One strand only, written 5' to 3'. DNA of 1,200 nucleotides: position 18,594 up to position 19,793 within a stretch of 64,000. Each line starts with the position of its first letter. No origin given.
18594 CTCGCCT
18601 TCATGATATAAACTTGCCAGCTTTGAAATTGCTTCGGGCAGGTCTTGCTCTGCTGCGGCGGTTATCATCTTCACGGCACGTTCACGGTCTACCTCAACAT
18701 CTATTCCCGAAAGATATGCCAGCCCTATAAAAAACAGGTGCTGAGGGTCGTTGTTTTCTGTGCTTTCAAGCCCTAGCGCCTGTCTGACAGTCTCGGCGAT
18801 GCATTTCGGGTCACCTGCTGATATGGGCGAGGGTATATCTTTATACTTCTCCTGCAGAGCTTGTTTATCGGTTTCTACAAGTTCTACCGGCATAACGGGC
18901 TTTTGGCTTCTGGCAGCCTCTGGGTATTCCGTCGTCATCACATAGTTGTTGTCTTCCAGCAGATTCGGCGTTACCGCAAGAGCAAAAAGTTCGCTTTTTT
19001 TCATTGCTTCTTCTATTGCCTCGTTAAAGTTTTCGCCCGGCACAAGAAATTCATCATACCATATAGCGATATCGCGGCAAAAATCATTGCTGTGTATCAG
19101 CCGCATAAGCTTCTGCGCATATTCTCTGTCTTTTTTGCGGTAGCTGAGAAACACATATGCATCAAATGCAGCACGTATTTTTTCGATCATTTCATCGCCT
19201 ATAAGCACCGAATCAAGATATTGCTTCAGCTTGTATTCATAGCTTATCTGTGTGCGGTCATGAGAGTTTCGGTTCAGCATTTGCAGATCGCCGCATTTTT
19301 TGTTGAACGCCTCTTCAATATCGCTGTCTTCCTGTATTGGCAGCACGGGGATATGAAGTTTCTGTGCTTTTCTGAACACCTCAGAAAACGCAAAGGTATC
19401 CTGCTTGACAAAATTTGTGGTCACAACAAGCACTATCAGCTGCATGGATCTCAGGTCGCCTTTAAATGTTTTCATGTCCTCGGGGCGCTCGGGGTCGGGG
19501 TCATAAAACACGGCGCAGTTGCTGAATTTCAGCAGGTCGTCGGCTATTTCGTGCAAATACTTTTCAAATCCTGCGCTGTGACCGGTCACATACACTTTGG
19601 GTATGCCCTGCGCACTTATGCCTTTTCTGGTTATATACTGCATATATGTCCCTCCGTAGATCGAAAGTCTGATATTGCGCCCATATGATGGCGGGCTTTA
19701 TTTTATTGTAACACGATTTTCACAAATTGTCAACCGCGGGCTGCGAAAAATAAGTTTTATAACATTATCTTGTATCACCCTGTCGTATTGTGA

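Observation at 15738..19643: Stand-alone giant TIR-TIR-Sel1-TPR protein: a candidate single-gene NAD-depleting immune or conflict sensor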

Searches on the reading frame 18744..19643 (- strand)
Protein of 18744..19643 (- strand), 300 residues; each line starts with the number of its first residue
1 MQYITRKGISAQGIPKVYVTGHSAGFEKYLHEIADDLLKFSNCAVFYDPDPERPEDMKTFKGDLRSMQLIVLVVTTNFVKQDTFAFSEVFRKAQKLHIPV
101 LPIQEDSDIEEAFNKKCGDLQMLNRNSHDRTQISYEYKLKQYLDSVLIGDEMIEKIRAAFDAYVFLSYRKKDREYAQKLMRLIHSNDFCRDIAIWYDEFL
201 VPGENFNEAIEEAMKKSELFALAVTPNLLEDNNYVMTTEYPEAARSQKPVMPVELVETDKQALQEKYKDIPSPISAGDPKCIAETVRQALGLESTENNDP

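Call 19: find_related_loci(query=A1, collection=genome_contigs, flank=10000)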
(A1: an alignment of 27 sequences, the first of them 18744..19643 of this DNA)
Query A1 (300 aa) in genome_contigs; peptide patterns used: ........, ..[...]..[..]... (x = any residue, [..] = any of these).
433 stretches matched a pattern; 416 encode a relative of the query (tblastn E <= 1e-3); the best 80 are kept; 79 distinct loci.
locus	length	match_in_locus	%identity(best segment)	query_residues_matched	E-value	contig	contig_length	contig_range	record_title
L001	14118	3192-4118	66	1-300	6e-134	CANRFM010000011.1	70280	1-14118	MAG: uncultured Clostridia bacterium isolate Lapin-023__bin53 genome assembly, contig: Lapin-023__NODE_512_length_70280_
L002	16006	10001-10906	57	1-300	1e-114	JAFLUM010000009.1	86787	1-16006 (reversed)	MAG: Oscillospiraceae bacterium isolate HAN079 Seq9, whole genome shotgun sequence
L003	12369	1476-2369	55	1-299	3e-106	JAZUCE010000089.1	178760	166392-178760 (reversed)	MAG: Faecalimonas sp. isolate T1900045314_YK20190003.MAGScoT_cleanbin_000053 SGB_6275_k141_1231133, whole genome shotgun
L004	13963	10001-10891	54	3-299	5e-106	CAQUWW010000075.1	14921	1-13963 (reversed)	MAG TPA_asm: uncultured Acetatifactor sp. isolate MGBC129241 genome assembly, contig: MGBC129241.75, whole genome shotgu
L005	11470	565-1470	55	1-300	2e-105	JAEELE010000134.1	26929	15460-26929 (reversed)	MAG: Oscillospiraceae bacterium isolate Tb.RUG.209 k141_11685822_flag=0_multi=17.9937_len=26929, whole genome shotgun se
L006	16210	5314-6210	52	1-299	3e-104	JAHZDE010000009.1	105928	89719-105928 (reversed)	MAG: Clostridiales bacterium isolate HRGM_Genome_2450 HRGM_Genome_2450_9, whole genome shotgun sequence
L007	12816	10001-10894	54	1-299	5e-104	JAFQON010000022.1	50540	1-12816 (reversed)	MAG: Clostridia bacterium isolate RGIG2007 Goat_Colon-1__c327571, whole genome shotgun sequence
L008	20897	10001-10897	54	1-299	1e-103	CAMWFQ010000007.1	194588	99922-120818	MAG TPA_asm: uncultured Lachnospiraceae bacterium isolate SRR13528209_bin.12_metawrap_v1.3_MAG genome assembly, contig:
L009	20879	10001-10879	54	5-299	4e-103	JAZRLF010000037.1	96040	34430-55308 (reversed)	MAG: Lachnospiraceae bacterium isolate T1900045442_YK20190133.MAGScoT_cleanbin_000010 SGB_7121_k141_73286, whole genome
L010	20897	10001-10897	54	1-299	4e-103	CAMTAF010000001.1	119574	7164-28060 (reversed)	MAG TPA_asm: uncultured Hungatella sp. isolate SRR12358626_bin.4_metawrap_v1.3_MAG genome assembly, contig: NODE.14_leng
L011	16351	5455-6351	53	1-299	9e-103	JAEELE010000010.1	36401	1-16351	MAG: Oscillospiraceae bacterium isolate Tb.RUG.209 k141_819301_flag=0_multi=21.0000_len=36401, whole genome shotgun sequ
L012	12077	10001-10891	54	3-299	1e-102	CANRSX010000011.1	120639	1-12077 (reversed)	MAG TPA_asm: uncultured Roseburia sp. isolate SRR15510239_bin.50_metawrap_v1.3_MAG genome assembly, contig: NODE.105_len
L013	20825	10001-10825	59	1-276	2e-102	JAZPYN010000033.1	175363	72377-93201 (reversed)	MAG: Acutalibacteraceae bacterium isolate T1900044647_TS20190113.MAGScoT_cleanbin_000010 SGB_1385_k141_98780, whole geno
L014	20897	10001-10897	54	1-299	2e-102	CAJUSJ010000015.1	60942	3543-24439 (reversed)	MAG TPA_asm: uncultured Lachnospiraceae bacterium isolate MGBC165023 genome assembly, contig: MGBC165023.15, whole genom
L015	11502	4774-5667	54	1-299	4e-102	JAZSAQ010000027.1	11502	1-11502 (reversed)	MAG: Lawsonibacter sp. isolate T1900044934_TS20190400.MAGScoT_cleanbin_000024 SGB_3434_k141_2158685, whole genome shotgu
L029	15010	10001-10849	54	3-288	9e-100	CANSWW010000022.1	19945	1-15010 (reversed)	MAG TPA_asm: uncultured Lachnospiraceae bacterium isolate SRR13921779_bin.126_metawrap_v1.3_MAG genome assembly, contig:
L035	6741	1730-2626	52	1-299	4e-99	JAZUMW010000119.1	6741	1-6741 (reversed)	MAG: Faecousia sp. isolate T1900044890_TS20190356.MAGScoT_cleanbin_000047 SGB_3256_k141_3162262, whole genome shotgun se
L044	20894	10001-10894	52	5-300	1e-98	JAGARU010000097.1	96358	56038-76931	MAG: Clostridia bacterium isolate RGIG8715 Water_deer_Colon-4__c235562, whole genome shotgun sequence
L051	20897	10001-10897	51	1-299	6e-97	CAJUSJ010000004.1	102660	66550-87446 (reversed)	MAG TPA_asm: uncultured Lachnospiraceae bacterium isolate MGBC165023 genome assembly, contig: MGBC165023.4, whole genome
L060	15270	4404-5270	51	1-290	3e-95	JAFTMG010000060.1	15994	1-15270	MAG: Clostridia bacterium isolate RGIG3947 Roe_deer_Cecum-3__c224527, whole genome shotgun sequence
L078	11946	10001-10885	51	5-299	2e-93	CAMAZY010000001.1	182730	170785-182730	MAG: uncultured Clostridia bacterium isolate SRR17382103_bin.55_metaWRAP_v1.3_MAG genome assembly, contig: ERZ10544652.1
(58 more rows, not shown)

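Call 25: predict_structure(alignment_id=A1)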
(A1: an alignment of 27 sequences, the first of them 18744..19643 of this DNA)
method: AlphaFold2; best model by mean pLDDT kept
length: 300 residues; sequences in the alignment: 27
mean_pLDDT: 82.8   pTM: 0.57
mean pLDDT of the five models: 82.8, 78.6, 76.3, 74.4, 66.8
residues with pLDDT >= 90: 91; 70-90: 168; 50-70: 33; < 50: 8
segments of 3 or more residues with pLDDT < 50: 294-300
pLDDT, mean of each block of 10 residues (from residue 1): 89 90 93 95 93 84 87 95 93 83 91 85 81 81 75 55 78 82 77 67 65 81 90 85 88 91 88 90 86 49
secondary structure, 60 per line:
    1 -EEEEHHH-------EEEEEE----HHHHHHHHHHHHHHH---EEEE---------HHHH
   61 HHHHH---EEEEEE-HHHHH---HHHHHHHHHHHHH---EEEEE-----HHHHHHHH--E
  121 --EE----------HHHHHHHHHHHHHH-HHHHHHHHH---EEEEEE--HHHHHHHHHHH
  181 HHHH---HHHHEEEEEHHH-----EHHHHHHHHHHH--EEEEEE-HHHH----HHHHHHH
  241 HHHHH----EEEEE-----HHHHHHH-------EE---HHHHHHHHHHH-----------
elements in order: E2-5 E16-21 H26-40 E44-47 H57-65 E69-74 H76-80 H84-96 E100-104 H110-117 H135-148 H150-158 E162-167 H170-184 H188-191 E192-196 H206-216 E219-224 H226-229 H234-245 E250-254 H260-266 H279-289

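Call 28: fold_search(model_id=the predicted structure, library=pdb)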
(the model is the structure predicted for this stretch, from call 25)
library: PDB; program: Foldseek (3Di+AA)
matches with E <= 10: 1776; with E <= 0.001: 16
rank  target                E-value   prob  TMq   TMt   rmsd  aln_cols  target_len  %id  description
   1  9bsl_W                4.4e-05  1.00  0.31  0.23  16.7       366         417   10  45SRbgA particle in complex with RbgA and YphC. Class A (released 2024-12-25)
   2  8e94_A                2.5e-04  0.80  0.21  0.12  19.7       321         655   16  PYD-106-bound Human GluN1a-GluN2C NMDA receptor in intact conformation (released 2022-12-07)
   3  9y43_A                3.0e-04  0.89  0.25  0.13  18.3       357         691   10  3-hydroxypropionyl-CoA Synthetase (ADP-forming) from Nitrosopumilus maritimus. (released 2025-10-01)
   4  4dcs                  3.2e-04  0.99  0.30  0.24  16.1       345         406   14  Crystal Structure of B. subtilis EngA in complex with sulfate ion and GDP (released 2012-11-14)
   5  8wzu_A                3.2e-04  0.90  0.25  0.14  19.0       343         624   12  4-hydroxybutyryl-CoA Synthetase (ADP-forming) from Nitrosopumilus maritimus. (released 2024-06-12)
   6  8wzu_B                3.6e-04  0.90  0.25  0.14  19.1       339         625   13  4-hydroxybutyryl-CoA Synthetase (ADP-forming) from Nitrosopumilus maritimus. (released 2024-06-12)
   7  8syd_B                4.0e-04  0.97  0.28  0.24  16.8       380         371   12  X-ray crystal structure of UDP-2,3-diacetamido-2,3-dideoxy-glucuronic acid-2-epimerase from Thermus thermophilus strai (released 2023-09-13)
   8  6whs_A                4.8e-04  0.89  0.25  0.11  19.6       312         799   15  GluN1b-GluN2B NMDA receptor in non-active 1 conformation at 3.95 angstrom resolution (released 2020-08-05)
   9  6yxx_EA               5.8e-04  0.98  0.31  0.19  17.1       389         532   11  State A of the Trypanosoma brucei mitoribosomal large subunit assembly intermediate (released 2020-10-14)
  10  7nt7_MODEL_1_A        6.6e-04  1.00  0.29  0.45   7.5       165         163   14  Solution structure of toll like receptor 1 (TLR1) TIR domain (released 2021-08-25)
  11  9dlg_A                7.4e-04  1.00  0.30  0.54   8.0       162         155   17  CryoEM structure of the TIR domain from human TRAM (released 2025-01-22)
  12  1fyv                  7.9e-04  1.00  0.33  0.56   6.5       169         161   15  CRYSTAL STRUCTURE OF THE TIR DOMAIN OF HUMAN TLR1 (released 2000-11-22)
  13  8e92_C                7.9e-04  0.72  0.23  0.12  20.2       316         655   15  D-cycloserine and glutamate bound Human GluN1a-GluN2C NMDA receptor in intact conformation (released 2022-12-07)
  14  3lft_A                8.4e-04  0.84  0.23  0.23  20.4       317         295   10  The Crystal Structure of the ABC domain in complex with L-Trp from Streptococcus pneumonia to 1.35A (released 2010-02-02)
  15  7saa_A                8.4e-04  0.77  0.24  0.10  20.2       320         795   16  Glycine and glutamate bound GluN1a-GluN2B NMDA receptors in non-active 1 conformation at 2.97 Angstrom resolution (released 2022-07-20)
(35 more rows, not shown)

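Call 39: search_protein_families(library=pfam, alignment_id=A3, max_evalue=0.00001)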
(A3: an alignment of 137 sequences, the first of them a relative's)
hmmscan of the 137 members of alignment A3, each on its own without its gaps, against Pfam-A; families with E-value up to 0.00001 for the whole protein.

A. member 1, L001:5459-6982:+ (508 aa): 1 family
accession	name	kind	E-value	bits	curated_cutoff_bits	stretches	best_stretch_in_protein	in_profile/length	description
PF01368.27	DHH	-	9e-13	49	28.1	1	11-156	1-124/125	DHH family, N-terminal domain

B. families by the number of members that match (of 137 scanned): 148 families (the first 25 are shown)
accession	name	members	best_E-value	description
PF02632.19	BioY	3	1.1e-38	BioY family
PF07992.20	Pyr_redox_2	3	1.8e-23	Pyridine nucleotide-disulphide oxidoreductase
PF13676.11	TIR_2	3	9e-22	TIR domain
PF04545.22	Sigma70_r4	3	1.9e-09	Sigma-70, region 4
PF03486.20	HI0933_like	3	4.6e-09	HI0933-like protein Rossmann domain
PF09002.17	Card1_endonuc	3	7.3e-08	Card1-like, endonuclease domain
PF01195.25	Pept_tRNA_hydro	2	4.8e-74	Peptidyl-tRNA hydrolase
PF01520.23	Amidase_3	2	3.3e-48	N-acetylmuramoyl-L-alanine amidase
PF00817.25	IMS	2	1.7e-46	impB/mucB/samB family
PF00005.33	ABC_tran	2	1.5e-38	ABC transporter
PF01156.24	IU_nuc_hydro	2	4.2e-28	Inosine-uridine preferring nucleoside hydrolase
PF11799.13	IMS_C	2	2.5e-27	impB/mucB/samB family C-terminal domain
PF03466.25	LysR_substrate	2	2.2e-24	LysR substrate binding domain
PF00126.33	HTH_1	2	8.8e-23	Bacterial regulatory helix-turn-helix protein, lysR family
PF08239.17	SH3_3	2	9.3e-21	Bacterial SH3 domain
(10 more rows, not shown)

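Call 58: search_solved_structures(query=A1, max_evalue=1, show_alignments=5)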
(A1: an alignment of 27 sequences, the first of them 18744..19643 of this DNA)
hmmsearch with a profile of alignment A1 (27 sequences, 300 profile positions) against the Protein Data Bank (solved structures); distinct sequences matched with E-value up to 1: 7.
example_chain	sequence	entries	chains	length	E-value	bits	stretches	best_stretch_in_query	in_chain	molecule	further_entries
7uwg_A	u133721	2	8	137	0.016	17.8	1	192-266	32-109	Molecular chaperone Tir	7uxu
8g83_A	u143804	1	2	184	0.018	17.7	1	192-280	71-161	NAD(+) hydrolase AbTIR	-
5wa1_A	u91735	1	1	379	0.092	15.3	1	146-216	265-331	Programmed cell death 6-interacting protein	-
2oew_A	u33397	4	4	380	0.093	15.3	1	146-216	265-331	Programmed cell death 6-interacting protein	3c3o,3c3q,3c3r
6kp3_A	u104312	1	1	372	0.093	15.3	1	146-216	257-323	Programmed cell death 6-interacting protein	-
5v3r_A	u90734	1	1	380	0.094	15.3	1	146-216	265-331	Programmed cell death 6-interacting protein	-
7uxr_A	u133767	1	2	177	0.19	14.3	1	193-264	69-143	TIR domain protein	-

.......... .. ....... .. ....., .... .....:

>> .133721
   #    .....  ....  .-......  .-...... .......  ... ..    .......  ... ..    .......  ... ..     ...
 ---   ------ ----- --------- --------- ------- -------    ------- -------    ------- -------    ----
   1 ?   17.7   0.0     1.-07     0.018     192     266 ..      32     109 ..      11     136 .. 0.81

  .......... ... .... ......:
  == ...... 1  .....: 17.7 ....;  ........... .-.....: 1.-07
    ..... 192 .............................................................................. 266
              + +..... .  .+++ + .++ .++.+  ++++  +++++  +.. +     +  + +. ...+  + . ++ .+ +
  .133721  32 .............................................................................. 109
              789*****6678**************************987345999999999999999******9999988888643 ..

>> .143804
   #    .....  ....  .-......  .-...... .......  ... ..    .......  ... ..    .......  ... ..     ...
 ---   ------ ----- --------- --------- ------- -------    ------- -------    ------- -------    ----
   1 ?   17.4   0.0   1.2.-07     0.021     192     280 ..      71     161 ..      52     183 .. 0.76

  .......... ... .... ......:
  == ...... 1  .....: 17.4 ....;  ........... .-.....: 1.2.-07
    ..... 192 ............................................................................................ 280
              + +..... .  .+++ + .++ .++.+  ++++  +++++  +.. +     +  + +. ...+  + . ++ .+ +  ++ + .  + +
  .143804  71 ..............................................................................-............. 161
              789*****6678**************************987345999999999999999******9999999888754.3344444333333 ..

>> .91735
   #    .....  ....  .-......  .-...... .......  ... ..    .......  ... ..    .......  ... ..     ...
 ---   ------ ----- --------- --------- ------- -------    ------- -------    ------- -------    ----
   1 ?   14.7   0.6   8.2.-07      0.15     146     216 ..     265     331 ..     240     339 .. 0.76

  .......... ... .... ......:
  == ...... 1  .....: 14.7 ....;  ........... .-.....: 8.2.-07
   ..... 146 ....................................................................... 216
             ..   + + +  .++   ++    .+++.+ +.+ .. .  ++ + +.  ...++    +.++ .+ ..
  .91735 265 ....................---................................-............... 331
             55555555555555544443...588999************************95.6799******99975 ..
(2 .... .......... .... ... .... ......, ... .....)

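Call 66: search_protein_families(library=padloc, alignment_id=A3, max_evalue=1e-10)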
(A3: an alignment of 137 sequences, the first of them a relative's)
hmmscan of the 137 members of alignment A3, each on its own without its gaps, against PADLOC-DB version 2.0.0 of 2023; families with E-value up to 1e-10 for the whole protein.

A. member 1, L001:5459-6982:+ (508 aa): 0 families

B. families by the number of members that match (of 137 scanned): 15 families
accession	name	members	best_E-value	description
PDLC01895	CARF4--CARF_PDDEXK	3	1.1e-33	-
PDLC01884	CARF4--CARF_PDDEXK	3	2.9e-25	-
PDLC01881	CARF4--CARF_PDDEXK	3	8.7e-25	-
PDLC01880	CARF4--CARF_PDDEXK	3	6.7e-24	-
PDLC01619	Csx1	3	8e-17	CAS-III; associated_signaling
PDLC02203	MzaA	3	1.5e-15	-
PDLC01037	Csx1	3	2.4e-13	ARF+Nuclease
PDLC01890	CARF4--CARF_PDDEXK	3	1.5e-12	-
PDLC04135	mad3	2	1.2e-37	mads_3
PDLC04134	mad2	2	3.6e-25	mads_2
PDLC04690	PDC-M51B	1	1.2e-15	-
PDLC02980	AriA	1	2.2e-15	-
PDLC04140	mad8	1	1.4e-14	mads_8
PDLC03014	subtilase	1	7.2e-13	-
PDLC01968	CARF_PDDEXK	1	3.6e-11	-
